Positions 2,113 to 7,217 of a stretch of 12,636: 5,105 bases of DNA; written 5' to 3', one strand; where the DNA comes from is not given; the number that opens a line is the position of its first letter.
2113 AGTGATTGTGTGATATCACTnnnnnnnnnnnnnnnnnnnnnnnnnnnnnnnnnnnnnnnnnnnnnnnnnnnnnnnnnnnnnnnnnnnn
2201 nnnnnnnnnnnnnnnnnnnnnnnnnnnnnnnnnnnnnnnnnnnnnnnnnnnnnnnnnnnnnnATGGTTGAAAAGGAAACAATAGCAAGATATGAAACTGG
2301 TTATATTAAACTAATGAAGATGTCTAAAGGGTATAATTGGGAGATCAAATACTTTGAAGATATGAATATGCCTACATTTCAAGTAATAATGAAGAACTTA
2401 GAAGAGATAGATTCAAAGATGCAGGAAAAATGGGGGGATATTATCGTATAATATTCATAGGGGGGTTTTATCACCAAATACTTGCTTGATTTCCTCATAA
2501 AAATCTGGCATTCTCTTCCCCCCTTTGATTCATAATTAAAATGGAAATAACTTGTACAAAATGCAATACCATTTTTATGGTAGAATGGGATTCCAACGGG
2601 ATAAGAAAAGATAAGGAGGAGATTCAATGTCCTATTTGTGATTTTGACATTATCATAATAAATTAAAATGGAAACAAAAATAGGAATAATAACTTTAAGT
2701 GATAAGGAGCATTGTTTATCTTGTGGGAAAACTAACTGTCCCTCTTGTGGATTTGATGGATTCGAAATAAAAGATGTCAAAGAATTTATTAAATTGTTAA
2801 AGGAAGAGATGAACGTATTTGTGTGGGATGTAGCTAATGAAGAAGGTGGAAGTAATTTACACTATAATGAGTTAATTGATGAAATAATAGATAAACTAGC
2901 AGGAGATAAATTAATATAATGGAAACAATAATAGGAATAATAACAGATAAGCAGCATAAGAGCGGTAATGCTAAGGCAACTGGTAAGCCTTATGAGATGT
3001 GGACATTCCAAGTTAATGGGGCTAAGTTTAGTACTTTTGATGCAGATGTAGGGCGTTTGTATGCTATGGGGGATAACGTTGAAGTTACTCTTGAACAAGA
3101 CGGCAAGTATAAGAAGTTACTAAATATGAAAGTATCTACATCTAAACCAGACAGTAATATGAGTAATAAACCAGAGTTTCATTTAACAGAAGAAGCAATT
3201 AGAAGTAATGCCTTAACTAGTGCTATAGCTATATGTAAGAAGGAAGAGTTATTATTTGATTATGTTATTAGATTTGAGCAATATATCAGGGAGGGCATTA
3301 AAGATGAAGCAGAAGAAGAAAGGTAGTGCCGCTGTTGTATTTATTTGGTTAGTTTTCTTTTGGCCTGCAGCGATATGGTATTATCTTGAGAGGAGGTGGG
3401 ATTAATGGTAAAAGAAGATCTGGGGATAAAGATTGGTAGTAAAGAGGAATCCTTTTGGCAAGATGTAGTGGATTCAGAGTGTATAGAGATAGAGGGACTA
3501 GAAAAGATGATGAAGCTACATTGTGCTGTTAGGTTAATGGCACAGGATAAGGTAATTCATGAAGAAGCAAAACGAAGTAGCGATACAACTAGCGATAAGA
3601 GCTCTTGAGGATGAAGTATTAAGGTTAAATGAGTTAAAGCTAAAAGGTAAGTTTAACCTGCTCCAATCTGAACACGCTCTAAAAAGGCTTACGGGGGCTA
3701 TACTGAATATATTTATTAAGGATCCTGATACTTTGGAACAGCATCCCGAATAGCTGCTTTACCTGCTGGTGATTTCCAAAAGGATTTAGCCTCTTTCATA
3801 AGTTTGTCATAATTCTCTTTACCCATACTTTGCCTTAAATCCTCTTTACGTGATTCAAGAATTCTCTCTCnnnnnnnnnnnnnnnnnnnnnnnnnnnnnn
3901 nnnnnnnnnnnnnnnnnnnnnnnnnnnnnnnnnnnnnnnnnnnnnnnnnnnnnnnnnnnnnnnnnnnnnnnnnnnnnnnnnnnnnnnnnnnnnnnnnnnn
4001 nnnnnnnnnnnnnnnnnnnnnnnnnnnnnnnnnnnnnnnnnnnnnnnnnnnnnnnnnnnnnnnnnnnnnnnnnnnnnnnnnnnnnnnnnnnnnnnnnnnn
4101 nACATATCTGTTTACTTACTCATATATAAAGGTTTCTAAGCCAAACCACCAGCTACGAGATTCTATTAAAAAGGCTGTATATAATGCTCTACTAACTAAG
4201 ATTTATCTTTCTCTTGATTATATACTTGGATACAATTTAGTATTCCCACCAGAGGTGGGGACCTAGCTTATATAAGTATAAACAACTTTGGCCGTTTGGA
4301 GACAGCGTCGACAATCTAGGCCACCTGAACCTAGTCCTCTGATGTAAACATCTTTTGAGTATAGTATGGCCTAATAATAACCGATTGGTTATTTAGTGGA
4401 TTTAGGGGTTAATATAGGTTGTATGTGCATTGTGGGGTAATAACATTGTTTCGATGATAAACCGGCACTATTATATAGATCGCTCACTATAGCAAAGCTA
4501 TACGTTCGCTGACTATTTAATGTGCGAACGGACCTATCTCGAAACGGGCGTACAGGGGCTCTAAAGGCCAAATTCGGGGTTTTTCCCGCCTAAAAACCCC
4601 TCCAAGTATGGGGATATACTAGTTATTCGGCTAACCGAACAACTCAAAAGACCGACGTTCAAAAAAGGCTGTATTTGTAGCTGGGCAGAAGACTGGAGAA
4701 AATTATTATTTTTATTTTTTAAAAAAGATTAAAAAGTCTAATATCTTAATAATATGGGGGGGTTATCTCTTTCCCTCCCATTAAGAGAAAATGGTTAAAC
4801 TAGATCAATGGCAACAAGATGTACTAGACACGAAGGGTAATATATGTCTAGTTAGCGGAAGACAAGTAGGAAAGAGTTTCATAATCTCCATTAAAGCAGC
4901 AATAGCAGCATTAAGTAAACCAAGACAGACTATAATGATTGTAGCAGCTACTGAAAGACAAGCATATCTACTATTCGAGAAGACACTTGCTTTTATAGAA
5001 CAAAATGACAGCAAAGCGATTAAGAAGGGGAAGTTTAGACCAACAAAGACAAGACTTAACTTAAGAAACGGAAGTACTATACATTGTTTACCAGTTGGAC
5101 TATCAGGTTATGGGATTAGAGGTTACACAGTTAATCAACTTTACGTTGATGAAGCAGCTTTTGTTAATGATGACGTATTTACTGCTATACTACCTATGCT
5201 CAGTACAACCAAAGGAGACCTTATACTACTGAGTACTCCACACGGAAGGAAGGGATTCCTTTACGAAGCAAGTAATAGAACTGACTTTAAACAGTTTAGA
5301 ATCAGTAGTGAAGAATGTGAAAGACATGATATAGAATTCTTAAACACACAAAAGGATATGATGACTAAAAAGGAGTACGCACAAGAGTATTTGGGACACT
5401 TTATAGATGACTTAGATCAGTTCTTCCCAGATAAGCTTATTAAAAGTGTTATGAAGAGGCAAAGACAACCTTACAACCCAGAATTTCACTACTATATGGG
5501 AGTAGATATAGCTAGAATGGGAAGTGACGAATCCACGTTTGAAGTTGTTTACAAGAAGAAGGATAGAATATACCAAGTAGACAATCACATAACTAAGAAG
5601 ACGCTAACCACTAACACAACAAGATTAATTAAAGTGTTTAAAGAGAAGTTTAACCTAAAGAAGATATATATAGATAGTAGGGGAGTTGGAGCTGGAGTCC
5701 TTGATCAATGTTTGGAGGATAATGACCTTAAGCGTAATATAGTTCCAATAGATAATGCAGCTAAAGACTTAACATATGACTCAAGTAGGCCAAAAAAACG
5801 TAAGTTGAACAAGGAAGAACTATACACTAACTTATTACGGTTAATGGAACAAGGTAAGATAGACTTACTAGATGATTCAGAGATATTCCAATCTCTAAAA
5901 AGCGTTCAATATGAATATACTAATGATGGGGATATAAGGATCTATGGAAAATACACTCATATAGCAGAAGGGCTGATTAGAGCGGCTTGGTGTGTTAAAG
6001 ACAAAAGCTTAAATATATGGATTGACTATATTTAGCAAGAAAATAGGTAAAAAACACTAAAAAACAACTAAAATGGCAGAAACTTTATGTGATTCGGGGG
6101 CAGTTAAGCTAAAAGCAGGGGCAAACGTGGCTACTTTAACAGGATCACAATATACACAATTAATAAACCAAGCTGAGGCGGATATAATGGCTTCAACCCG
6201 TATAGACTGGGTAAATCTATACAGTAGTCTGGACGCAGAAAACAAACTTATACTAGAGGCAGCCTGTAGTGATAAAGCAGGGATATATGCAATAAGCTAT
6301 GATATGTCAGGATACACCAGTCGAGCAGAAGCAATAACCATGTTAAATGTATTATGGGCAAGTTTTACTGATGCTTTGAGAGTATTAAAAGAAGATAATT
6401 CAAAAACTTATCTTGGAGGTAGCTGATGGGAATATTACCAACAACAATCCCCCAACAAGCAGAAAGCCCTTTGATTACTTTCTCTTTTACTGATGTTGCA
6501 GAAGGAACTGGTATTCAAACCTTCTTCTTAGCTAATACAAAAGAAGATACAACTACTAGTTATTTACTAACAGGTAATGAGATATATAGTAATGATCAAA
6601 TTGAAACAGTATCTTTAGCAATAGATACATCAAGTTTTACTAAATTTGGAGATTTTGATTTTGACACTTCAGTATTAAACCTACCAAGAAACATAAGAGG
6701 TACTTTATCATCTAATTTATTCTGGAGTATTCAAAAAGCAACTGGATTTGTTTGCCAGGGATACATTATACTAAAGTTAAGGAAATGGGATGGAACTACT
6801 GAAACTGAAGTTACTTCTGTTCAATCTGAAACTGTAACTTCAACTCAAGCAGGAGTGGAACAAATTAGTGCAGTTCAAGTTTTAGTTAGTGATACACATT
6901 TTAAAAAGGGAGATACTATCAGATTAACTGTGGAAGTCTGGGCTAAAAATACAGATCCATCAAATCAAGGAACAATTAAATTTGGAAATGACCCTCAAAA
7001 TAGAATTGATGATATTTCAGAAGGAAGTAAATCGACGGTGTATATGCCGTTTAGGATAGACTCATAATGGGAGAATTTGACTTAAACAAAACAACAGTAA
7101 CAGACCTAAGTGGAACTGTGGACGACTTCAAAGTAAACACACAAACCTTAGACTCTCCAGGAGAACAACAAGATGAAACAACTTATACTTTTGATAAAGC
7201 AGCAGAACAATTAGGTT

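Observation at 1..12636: Complete 12.5-kb head-tail-type viral genome lacking recognisable replication, integration, tail-tube and lysis genes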

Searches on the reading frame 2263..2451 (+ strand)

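Call 8: search_protein_families(library=pfam, max_evalue=0.5, proteins=[window:2263-2451:+])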
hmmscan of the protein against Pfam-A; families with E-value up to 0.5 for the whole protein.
window:2263-2451:+ (62 aa): 0 families

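Call 9: search_protein_families(library=phrogs, max_evalue=0.5, proteins=[window:2263-2451:+])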
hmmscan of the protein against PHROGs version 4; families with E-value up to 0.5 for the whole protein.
window:2263-2451:+ (62 aa): 2 families
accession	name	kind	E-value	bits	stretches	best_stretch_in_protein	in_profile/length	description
phrog_14431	-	unknown function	0.092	14.1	1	8-54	55-102/131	-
phrog_17926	-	unknown function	0.2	12.6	1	29-54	37-62/68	-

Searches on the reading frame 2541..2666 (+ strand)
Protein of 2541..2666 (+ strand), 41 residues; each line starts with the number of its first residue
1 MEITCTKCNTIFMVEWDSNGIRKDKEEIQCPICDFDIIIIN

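Call 8: search_protein_families(library=pfam, max_evalue=0.5, proteins=[window:2541-2666:+])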
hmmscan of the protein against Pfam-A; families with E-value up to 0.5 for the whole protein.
window:2541-2666:+ (41 aa): 13 families
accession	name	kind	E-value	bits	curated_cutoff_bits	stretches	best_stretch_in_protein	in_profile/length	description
PF13717.11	Zn_ribbon_4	-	3.7e-05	24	30.3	1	1-34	1-32/36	zinc-ribbon domain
PF22747.2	Zn_ribbon_DUF2089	-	0.016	15.8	27.6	0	2-11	12-21/32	DUF2089 zinc ribbon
PF06943.17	zf-LSD1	-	0.029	14.7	20.2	0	28-34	17-23/25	LSD1 zinc finger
PF11331.13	Zn_ribbon_12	-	0.035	14.3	27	1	3-33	7-37/45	EDR4 zinc-ribbon domain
PF19134.6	DUF5817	-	0.052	14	31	1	3-34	4-28/57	Domain of unknown function (DUF5817)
PF23451.1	Zn_ribbon_PaaD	-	0.069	13.2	27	0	20-34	7-21/53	PaaD zinc beta ribbon domain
PF23903.1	Phage_zn_bind_2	-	0.082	13.3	27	1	3-35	4-39/44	Phage zinc binding domain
PF21276.3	ZNF512_C2HC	-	0.084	13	27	0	23-34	9-20/38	Zinc finger protein 512, C2HC zinc finger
PF06677.18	Auto_anti-p27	-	0.1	13.2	24.1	0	4-34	17-40/40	Sjogren's syndrome/scleroderma autoantigen 1 (Autoantigen p27)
PF22191.2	IBR_1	-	0.11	12.9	27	0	1-12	20-31/47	IBR domain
PF09723.15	Zn_ribbon_8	-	0.13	12.7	34.4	1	4-33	7-32/41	Zinc ribbon domain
PF05876.18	GpA_ATPase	-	0.18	11.9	25.6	1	3-34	195-230/247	Phage terminase large subunit gpA, ATPase domain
PF13719.11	Zn_ribbon_5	-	0.42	10.9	29.3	1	1-15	1-15/37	zinc-ribbon domain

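Call 9: search_protein_families(library=phrogs, max_evalue=0.5, proteins=[window:2541-2666:+])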
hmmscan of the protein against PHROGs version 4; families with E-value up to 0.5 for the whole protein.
window:2541-2666:+ (41 aa): 14 families
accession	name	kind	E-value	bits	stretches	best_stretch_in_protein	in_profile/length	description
phrog_4875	-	unknown function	0.00093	20.3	1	1-38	11-41/77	-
phrog_32384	-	unknown function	0.0065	17.3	1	3-36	23-55/215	-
phrog_5602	-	unknown function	0.021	15.5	1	3-33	19-48/60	-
phrog_18656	-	unknown function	0.058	14.2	1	2-34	32-64/208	-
phrog_10121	-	unknown function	0.072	14.3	0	3-17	94-108/109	-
phrog_8470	-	unknown function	0.075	12.8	1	2-36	85-118/567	-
phrog_6422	-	moron, auxiliary metabolic gene and host takeover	0.091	14.1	1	2-34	7-37/120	Lar-like restriction alleviation protein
phrog_15404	-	unknown function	0.092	14.1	1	2-34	7-34/89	-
phrog_13819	-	DNA, RNA and nucleotide metabolism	0.094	13.7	1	3-41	4-37/62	gpCom control of modification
phrog_9188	-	unknown function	0.1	13.8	0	17-40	28-51/70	-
phrog_2834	-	unknown function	0.1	13.5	0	13-39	34-61/78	-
phrog_6504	-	unknown function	0.16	13.2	0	3-15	35-47/61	-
phrog_6417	-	other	0.28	12.2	0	1-16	26-41/68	translational regulator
phrog_32869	-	unknown function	0.29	12.4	0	1-14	50-63/65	-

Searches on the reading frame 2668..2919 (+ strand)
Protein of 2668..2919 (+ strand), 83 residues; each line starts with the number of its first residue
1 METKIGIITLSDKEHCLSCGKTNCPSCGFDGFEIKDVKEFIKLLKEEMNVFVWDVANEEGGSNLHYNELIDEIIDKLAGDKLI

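Call 8: search_protein_families(library=pfam, max_evalue=0.5, proteins=[window:2668-2919:+])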
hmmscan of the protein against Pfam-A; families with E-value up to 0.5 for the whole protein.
window:2668-2919:+ (83 aa): 1 family
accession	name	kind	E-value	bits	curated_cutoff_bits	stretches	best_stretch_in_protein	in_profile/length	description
PF01363.27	FYVE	-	0.0082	16.7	27.8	1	10-28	21-39/67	FYVE zinc finger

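Call 9: search_protein_families(library=phrogs, max_evalue=0.5, proteins=[window:2668-2919:+])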
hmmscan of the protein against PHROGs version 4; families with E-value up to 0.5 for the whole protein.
window:2668-2919:+ (83 aa): 3 families
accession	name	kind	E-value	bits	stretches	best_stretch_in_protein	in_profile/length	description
phrog_38701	-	unknown function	0.0099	16.7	1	9-57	91-135/198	-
phrog_1201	-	unknown function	0.14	12.8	1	9-46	26-58/60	-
phrog_15017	-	unknown function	0.24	12.4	1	27-72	20-64/83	-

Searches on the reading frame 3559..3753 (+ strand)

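Call 8: search_protein_families(library=pfam, max_evalue=0.5, proteins=[window:3559-3753:+])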
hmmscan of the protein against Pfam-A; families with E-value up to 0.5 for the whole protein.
window:3559-3753:+ (64 aa): 1 family
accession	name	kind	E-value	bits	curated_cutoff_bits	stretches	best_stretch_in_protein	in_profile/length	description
PF20451.3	Calmod_bind_M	-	0.1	13.7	24.5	1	15-60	1-45/67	Calmodulin binding protein central domain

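Call 9: search_protein_families(library=phrogs, max_evalue=0.5, proteins=[window:3559-3753:+])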
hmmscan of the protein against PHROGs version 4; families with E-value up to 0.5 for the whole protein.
window:3559-3753:+ (64 aa): 0 families

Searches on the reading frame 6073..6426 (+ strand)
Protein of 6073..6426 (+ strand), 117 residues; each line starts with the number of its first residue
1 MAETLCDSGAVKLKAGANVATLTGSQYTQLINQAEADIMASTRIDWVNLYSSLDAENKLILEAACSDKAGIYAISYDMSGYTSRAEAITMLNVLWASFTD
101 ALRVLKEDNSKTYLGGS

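Call 6: search_protein_families(library=pfam, max_evalue=0.1, proteins=[window:6073-6426:+])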
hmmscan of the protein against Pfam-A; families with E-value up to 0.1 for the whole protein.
window:6073-6426:+ (117 aa): 0 families

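Call 7: search_protein_families(library=phrogs, max_evalue=0.1, proteins=[window:6073-6426:+])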
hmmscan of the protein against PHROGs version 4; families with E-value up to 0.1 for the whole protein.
window:6073-6426:+ (117 aa): 0 families

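Call 51: search_solved_structures(query=A3, max_evalue=10)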
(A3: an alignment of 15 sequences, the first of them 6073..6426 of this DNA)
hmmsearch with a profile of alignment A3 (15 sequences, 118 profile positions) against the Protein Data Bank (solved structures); distinct sequences matched with E-value up to 10: 3.
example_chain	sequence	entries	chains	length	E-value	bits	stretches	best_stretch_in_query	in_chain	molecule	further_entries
1bu3_A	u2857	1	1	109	0.31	14.4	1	50-100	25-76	CALCIUM-BINDING PROTEIN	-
7rps_A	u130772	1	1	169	0.49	13.7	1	54-113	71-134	Fibronectin-binding lipoprotein FbpB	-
7p3i_B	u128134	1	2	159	1.5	12.1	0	10-24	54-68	Darpin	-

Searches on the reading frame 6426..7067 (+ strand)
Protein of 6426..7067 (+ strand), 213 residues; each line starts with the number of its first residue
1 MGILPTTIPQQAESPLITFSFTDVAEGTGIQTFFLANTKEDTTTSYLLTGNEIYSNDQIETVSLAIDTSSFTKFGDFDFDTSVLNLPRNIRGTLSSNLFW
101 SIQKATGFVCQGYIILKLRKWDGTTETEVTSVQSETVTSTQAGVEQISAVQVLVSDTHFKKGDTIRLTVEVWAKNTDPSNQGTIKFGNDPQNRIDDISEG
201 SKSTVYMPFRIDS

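Call 6: search_protein_families(library=pfam, max_evalue=0.1, proteins=[window:6426-7067:+])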
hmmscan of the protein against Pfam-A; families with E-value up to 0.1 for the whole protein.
window:6426-7067:+ (213 aa): 1 family
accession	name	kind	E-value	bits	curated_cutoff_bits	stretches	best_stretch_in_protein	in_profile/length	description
PF00263.26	Secretin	-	0.084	12.9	27.5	0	130-184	35-92/169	Bacterial type II and III secretion system protein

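Call 7: search_protein_families(library=phrogs, max_evalue=0.1, proteins=[window:6426-7067:+])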
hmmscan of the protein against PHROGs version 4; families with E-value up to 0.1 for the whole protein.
window:6426-7067:+ (213 aa): 1 family
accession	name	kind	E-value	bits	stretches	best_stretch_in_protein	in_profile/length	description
phrog_22860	-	unknown function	0.051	13.7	1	33-73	129-169/372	-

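Call 50: search_solved_structures(query=A2, max_evalue=10)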
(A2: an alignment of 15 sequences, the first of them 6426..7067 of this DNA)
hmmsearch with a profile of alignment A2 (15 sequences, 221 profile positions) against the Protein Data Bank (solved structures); distinct sequences matched with E-value up to 10: 3.
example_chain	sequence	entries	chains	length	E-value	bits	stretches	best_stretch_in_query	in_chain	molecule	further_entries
1aoh_A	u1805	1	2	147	0.079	15.8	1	149-191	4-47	Cellulosomal-scaffolding protein A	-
4v1z_A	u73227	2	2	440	0.44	13.4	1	26-97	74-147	CELLOBIOHYDROLASE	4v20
5g5d_A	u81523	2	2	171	0.73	12.6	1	150-191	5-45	CELLULOSOME ANCHORING PROTEIN COHESIN REGION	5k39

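Call 67: search_protein_representatives(protein=window:6426-7067:+)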
Query: 213 residues. Proteins with E-value up to 0.001 (for the whole library): 2297; up to 1e-10: 1258; up to 1e-30: 50. The best 150 are listed.
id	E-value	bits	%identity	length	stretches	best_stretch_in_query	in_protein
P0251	3.1e-134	461.0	100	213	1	1-213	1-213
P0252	2.8e-40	154.4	45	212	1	12-211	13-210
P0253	1.9e-38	148.4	43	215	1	4-212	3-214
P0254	2.3e-37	144.9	44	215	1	12-210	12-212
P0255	3.4e-37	144.3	43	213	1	12-197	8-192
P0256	4.3e-37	144.0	38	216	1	4-211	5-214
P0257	2.8e-36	141.3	41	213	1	13-212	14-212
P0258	4.8e-36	140.6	41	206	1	4-212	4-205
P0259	6.0e-36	140.2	42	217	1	14-202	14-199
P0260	1.0e-35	139.5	43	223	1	3-195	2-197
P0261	2.1e-35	138.5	41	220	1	14-199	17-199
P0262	2.3e-35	138.3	38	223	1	3-211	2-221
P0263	2.8e-35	138.1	42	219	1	4-197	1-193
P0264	3.0e-35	138.0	41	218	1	12-211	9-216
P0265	3.2e-35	137.9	37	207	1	15-212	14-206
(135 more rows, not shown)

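Call 70: search_solved_structures(query=A6, max_evalue=10)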
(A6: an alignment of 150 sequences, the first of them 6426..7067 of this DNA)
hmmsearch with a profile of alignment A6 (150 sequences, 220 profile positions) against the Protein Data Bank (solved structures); distinct sequences matched with E-value up to 10: 0.

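Call 74: predict_structure(alignment_id=A6)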
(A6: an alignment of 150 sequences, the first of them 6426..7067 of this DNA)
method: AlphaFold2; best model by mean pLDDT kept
length: 213 residues; sequences in the alignment: 150
mean_pLDDT: 94.2   pTM: 0.87
mean pLDDT of the five models: 94.2, 94.1, 94.0, 93.8, 93.6
residues with pLDDT >= 90: 177; 70-90: 32; 50-70: 4; < 50: 0
segments of 3 or more residues with pLDDT < 50: none
pLDDT, mean of each block of 10 residues (from residue 1): 73 79 87 98 98 98 97 98 97 98 94 98 98 98 96 98 98 97 97 87 98 81
secondary structure, 60 per line:
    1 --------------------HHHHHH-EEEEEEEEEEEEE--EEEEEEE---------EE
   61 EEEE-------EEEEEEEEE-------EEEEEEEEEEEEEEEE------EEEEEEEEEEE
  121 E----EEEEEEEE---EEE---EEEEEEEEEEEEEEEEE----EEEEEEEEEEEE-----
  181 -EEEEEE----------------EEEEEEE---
elements in order: H21-26 E28-40 E43-49 E59-64 E72-80 E88-103 E110-121 E126-133 E137-139 E143-159 E164-175 E182-187 E204-210

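Call 78: fold_search(model_id=the predicted structure, library=pdb)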
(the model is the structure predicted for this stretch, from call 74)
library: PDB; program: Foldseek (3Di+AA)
matches with E <= 10: 1594; with E <= 0.001: 52
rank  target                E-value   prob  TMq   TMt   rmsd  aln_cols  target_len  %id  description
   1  3i2i                  2.5e-07  1.00  0.55  0.22   7.4       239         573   14  Cocaine Esterase with mutation T172R, bound to DTT adduct (released 2010-06-16)
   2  3ida                  2.5e-07  1.00  0.54  0.22   6.6       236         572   14  Thermostable Cocaine Esterase with mutations L169K and G173Q, bound to DTT adduct (released 2010-03-02)
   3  3puh_A                2.8e-07  1.00  0.57  0.23   6.3       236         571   14  Cocaine Esterase, wild-type biologically active dimer (released 2011-09-21)
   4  1ju3                  2.9e-07  1.00  0.54  0.22   6.8       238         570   14  BACTERIAL COCAINE ESTERASE COMPLEX WITH TRANSITION STATE ANALOG (released 2001-12-21)
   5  3i2j                  3.1e-07  1.00  0.56  0.23   6.4       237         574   15  Cocaine Esterase, wild type, without a ligand (released 2010-06-16)
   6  4p08                  4.3e-07  1.00  0.53  0.22   6.6       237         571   14  Engineered thermostable dimeric cocaine esterase (released 2014-07-16)
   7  7f65                  4.5e-07  1.00  0.56  0.23   6.4       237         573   14  Bacetrial Cocaine Esterase with mutations T172R/G173Q/V116K/S117A/A51L, bound to benzoic acid (released 2021-09-15)
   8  3i2f                  4.7e-07  1.00  0.55  0.22   6.9       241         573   13  Cocaine Esterase with mutations T172R / G173Q, bound to DTT adduct (released 2010-06-16)
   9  1l7q                  4.7e-07  1.00  0.55  0.23   6.5       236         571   14  Ser117Ala Mutant of Bacterial Cocaine Esterase cocE (released 2003-02-11)
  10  3pui                  5.3e-07  1.00  0.56  0.23   6.4       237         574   14  Cocaine Esterase with mutations G4C, S10C (released 2011-09-21)
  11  9k48                  5.5e-07  1.00  0.55  0.22   6.4       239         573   15  Bacetrial Cocaine Esterase with mutations T172R/G173Q/V116K/S117A/A51K (released 2024-12-18)
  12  1l7r                  5.8e-07  1.00  0.56  0.23   6.8       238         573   13  Tyr44Phe Mutant of Bacterial Cocaine Esterase cocE (released 2003-02-11)
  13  8yzn                  6.5e-07  1.00  0.57  0.25   6.4       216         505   10  Crystal structural analysis of PaL (released 2024-04-17)
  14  3puh_B                6.5e-07  1.00  0.52  0.21   7.3       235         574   14  Cocaine Esterase, wild-type biologically active dimer (released 2011-09-21)
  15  3i2g                  7.2e-07  1.00  0.56  0.23   6.6       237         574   15  Cocaine Esterase with mutation G173Q, bound to DTT adduct (released 2010-06-16)
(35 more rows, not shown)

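Call 79: fold_search(model_id=the predicted structure, library=viral)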
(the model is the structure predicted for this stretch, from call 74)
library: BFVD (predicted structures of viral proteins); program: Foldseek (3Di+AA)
matches with E <= 10: 1750; with E <= 0.001: 319
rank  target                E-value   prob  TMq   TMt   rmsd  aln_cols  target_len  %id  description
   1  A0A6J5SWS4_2          3.4e-09  1.00  0.51  0.12   9.5       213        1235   14  Collagen triple helix repeat [uncultured Caudovirales phage]
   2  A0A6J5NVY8            1.1e-08  1.00  0.53  0.11   4.9       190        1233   21  Uncharacterized protein [uncultured Caudovirales phage]
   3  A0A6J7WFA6            2.8e-08  1.00  0.49  0.38   6.2       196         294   15  Phage major tail protein TP901-1 [uncultured Caudovirales phage]
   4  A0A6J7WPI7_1          3.5e-08  1.00  0.51  0.14   5.9       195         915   16  Intramolecular chaperone auto-processing domain containing protein [uncultured Caudovirales phage]
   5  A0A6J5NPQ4            5.6e-08  1.00  0.53  0.15   4.9       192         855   16  Uncharacterized protein [uncultured Caudovirales phage]
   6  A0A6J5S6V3            5.6e-08  1.00  0.53  0.10   4.7       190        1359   17  Intramolecular chaperone auto-processing domain containing protein [uncultured Caudovirales phage]
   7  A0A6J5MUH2            5.9e-08  1.00  0.50  0.14   5.0       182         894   15  Uncharacterized protein [uncultured Caudovirales phage]
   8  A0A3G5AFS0            5.9e-08  1.00  0.53  0.12  12.9       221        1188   16  Uncharacterized protein [Solivirus sp.]
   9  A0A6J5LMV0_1          7.7e-08  1.00  0.56  0.15   5.8       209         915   12  Regulator of chromosome condensation, RCC1 [uncultured Caudovirales phage]
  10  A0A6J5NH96            1.4e-07  1.00  0.52  0.22   7.1       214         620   15  Collagen triple helix repeat [uncultured Caudovirales phage]
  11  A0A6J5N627            1.5e-07  1.00  0.53  0.22   5.5       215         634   14  Collagen triple helix repeat [uncultured Caudovirales phage]
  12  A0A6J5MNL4            2.0e-07  1.00  0.51  0.22   5.2       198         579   16  Uncharacterized protein [uncultured Caudovirales phage]
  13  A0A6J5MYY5            2.6e-07  1.00  0.52  0.19   4.7       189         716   20  Uncharacterized protein [uncultured Caudovirales phage]
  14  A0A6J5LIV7            3.7e-07  1.00  0.51  0.23   4.8       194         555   16  Glycine-rich domain-containing protein [uncultured Caudovirales phage]
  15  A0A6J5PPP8            5.4e-07  1.00  0.48  0.11   5.7       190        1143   15  Peptidase S74 domain-containing protein [uncultured Caudovirales phage]
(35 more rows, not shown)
